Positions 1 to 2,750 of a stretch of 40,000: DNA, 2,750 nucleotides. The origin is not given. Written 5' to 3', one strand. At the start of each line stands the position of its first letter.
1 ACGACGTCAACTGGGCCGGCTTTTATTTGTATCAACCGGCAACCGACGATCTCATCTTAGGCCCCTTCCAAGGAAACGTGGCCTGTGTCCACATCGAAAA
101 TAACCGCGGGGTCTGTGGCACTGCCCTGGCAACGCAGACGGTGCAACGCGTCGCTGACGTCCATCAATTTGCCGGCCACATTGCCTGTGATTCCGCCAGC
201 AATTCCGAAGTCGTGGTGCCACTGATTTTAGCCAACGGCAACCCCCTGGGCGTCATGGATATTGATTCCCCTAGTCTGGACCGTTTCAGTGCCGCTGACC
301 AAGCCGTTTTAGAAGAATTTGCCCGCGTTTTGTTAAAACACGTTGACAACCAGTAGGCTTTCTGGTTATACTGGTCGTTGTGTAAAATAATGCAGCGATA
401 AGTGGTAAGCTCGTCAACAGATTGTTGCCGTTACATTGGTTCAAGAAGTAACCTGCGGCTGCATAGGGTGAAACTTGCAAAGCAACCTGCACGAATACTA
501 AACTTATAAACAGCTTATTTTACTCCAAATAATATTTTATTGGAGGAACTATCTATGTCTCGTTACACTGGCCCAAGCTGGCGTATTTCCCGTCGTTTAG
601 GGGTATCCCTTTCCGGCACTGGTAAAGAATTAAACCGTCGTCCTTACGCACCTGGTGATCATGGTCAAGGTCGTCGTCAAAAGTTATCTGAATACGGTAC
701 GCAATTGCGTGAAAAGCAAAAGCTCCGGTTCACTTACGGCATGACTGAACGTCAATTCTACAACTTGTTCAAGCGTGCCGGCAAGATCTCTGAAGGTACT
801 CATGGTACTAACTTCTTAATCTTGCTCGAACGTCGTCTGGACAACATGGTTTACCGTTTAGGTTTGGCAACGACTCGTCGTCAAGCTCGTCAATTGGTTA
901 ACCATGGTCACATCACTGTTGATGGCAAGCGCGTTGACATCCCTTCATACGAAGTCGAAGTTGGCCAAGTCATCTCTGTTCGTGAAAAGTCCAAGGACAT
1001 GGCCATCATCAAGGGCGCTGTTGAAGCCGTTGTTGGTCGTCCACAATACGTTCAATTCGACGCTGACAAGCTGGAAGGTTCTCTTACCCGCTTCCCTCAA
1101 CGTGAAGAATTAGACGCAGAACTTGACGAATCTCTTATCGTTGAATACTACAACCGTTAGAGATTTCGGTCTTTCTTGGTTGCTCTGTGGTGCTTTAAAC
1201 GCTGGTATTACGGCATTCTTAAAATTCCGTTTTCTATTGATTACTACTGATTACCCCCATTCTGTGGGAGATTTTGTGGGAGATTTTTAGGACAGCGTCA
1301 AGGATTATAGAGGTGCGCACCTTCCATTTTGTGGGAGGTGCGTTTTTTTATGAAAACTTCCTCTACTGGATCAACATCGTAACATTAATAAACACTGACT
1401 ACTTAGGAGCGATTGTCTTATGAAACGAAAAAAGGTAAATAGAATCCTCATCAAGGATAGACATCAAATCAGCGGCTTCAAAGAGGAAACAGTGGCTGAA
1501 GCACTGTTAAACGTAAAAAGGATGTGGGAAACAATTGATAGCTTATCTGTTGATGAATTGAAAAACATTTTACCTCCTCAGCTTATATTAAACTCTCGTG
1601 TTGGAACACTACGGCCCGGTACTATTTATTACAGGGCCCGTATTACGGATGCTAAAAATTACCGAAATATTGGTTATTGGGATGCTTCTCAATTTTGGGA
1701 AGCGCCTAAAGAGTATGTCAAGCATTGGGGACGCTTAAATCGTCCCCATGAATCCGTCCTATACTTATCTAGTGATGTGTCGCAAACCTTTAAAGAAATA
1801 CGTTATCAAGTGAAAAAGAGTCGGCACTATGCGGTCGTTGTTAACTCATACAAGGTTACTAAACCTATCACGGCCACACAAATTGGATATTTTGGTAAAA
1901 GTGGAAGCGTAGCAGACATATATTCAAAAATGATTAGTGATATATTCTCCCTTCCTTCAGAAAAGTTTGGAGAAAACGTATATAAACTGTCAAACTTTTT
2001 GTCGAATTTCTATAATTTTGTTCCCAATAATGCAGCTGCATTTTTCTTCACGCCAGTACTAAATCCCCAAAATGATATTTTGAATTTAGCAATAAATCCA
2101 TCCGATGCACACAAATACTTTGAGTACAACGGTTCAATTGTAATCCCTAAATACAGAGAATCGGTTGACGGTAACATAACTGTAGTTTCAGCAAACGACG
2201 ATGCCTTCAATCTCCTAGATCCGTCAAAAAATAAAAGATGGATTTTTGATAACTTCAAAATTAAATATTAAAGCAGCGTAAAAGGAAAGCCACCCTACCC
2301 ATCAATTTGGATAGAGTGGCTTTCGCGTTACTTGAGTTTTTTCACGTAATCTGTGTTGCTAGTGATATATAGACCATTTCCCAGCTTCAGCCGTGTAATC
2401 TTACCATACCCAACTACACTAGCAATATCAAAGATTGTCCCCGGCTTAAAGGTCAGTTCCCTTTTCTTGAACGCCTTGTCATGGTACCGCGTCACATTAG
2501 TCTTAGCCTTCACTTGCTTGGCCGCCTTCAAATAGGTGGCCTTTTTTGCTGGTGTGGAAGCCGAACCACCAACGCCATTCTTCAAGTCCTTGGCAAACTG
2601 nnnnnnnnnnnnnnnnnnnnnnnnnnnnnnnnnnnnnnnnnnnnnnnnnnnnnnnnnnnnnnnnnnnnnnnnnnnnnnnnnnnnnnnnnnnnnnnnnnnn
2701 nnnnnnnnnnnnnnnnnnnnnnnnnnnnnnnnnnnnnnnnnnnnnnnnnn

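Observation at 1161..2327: Orphan RES-domain toxin-family gene in the moron slot between the endolysin gene and the attachment junction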

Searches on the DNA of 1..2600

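Call 57: search_rna_families(source=window, start=1, end=2600, threshold=evalue, max_evalue=1)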
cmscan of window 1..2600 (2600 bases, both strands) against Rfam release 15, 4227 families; matches with E-value up to 1: 1.
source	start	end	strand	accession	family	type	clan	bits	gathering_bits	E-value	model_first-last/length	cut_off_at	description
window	1301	1362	+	RF04269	mir-373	Gene; miRNA;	-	22.9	69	0.33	1-69/69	no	mir-373 microRNA precursor family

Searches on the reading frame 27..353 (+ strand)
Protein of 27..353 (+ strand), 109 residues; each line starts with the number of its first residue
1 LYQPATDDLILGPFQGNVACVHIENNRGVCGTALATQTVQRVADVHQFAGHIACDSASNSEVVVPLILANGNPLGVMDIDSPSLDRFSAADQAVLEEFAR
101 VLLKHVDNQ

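Call 79: search_protein_families(library=pfam, proteins=[window:27-353:+], max_evalue=0.01)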
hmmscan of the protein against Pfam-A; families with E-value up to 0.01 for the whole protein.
window:27-353:+ (109 aa): 3 families
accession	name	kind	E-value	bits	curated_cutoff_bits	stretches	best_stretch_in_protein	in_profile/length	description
PF13185.12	GAF_2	-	1.3e-09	38.9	28.6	1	19-100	44-129/136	GAF domain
PF01590.32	GAF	-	8.5e-09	36.5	22.4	1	17-101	43-128/133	GAF domain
PF13492.12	GAF_3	-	6.2e-05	23.9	27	1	26-107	53-128/129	GAF domain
